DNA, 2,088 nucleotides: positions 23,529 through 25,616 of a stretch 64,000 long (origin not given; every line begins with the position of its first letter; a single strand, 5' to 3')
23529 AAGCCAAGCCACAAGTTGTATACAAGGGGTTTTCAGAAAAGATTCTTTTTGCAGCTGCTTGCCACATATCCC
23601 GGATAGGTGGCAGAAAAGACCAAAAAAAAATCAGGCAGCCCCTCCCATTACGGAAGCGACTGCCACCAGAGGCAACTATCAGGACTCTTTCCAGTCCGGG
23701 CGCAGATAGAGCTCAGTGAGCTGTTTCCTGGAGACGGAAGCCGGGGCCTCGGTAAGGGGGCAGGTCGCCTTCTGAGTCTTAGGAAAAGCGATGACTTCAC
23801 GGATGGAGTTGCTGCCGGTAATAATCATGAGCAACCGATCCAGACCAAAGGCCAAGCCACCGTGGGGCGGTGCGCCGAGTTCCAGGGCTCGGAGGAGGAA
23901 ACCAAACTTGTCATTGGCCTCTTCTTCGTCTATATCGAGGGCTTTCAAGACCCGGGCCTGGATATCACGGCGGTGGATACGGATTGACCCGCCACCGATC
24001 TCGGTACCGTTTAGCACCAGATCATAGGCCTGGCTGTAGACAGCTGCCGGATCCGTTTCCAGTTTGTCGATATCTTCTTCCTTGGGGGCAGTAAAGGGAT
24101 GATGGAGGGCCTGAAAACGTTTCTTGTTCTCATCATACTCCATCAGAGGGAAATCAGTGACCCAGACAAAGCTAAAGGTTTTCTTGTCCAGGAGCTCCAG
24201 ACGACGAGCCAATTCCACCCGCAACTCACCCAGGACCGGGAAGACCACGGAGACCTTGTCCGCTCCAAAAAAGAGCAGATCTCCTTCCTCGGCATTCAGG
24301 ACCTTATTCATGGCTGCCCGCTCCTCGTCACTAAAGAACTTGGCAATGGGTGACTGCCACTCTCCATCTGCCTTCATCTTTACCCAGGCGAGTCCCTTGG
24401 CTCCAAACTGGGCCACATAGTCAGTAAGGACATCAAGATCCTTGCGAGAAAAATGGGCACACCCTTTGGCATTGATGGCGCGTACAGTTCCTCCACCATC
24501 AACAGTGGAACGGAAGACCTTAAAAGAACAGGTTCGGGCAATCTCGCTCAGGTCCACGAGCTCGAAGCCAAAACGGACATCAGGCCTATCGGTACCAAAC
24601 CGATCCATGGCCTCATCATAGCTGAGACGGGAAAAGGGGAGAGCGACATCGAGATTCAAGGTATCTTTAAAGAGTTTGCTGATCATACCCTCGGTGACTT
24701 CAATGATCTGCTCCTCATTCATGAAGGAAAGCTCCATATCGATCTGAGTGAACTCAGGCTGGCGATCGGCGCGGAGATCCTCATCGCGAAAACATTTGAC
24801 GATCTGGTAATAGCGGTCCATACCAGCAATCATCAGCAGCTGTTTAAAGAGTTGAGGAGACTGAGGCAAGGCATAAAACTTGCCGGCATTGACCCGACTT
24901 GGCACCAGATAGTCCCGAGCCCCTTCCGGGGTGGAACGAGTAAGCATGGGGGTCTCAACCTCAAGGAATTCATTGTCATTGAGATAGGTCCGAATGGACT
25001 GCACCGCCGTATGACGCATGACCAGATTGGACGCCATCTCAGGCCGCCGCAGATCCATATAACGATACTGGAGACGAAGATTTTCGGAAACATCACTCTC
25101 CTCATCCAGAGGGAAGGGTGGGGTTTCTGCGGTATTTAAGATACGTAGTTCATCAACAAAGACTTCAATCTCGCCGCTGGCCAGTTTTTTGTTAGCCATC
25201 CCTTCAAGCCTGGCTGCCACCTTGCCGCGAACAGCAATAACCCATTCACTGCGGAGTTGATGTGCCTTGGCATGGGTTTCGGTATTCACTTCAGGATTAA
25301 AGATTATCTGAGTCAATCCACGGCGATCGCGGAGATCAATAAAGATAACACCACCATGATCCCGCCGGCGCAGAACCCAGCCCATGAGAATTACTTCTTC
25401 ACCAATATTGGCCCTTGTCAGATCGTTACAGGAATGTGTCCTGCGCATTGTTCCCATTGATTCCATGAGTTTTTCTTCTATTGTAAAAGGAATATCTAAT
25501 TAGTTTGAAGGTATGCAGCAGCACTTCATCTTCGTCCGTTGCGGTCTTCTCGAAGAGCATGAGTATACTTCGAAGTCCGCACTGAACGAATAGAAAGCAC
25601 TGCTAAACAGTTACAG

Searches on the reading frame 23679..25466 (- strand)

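Call 37: search_protein_families(library=pfam, proteins=[window:23679-25466:-], max_evalue=0.0001)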
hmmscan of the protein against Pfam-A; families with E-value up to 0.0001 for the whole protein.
window:23679-25466:- (595 aa): 3 families
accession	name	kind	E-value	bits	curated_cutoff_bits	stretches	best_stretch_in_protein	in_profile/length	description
PF00152.25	tRNA-synt_2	-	3.2e-126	421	25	1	128-565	2-308/308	tRNA synthetases class II (D, K and N)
PF02938.19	GAD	-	5.2e-23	81.5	23.4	1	318-408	1-91/95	GAD domain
PF01336.31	tRNA_anti-codon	-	2.5e-15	56.6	27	1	25-110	1-75/75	OB-fold nucleic acid binding domain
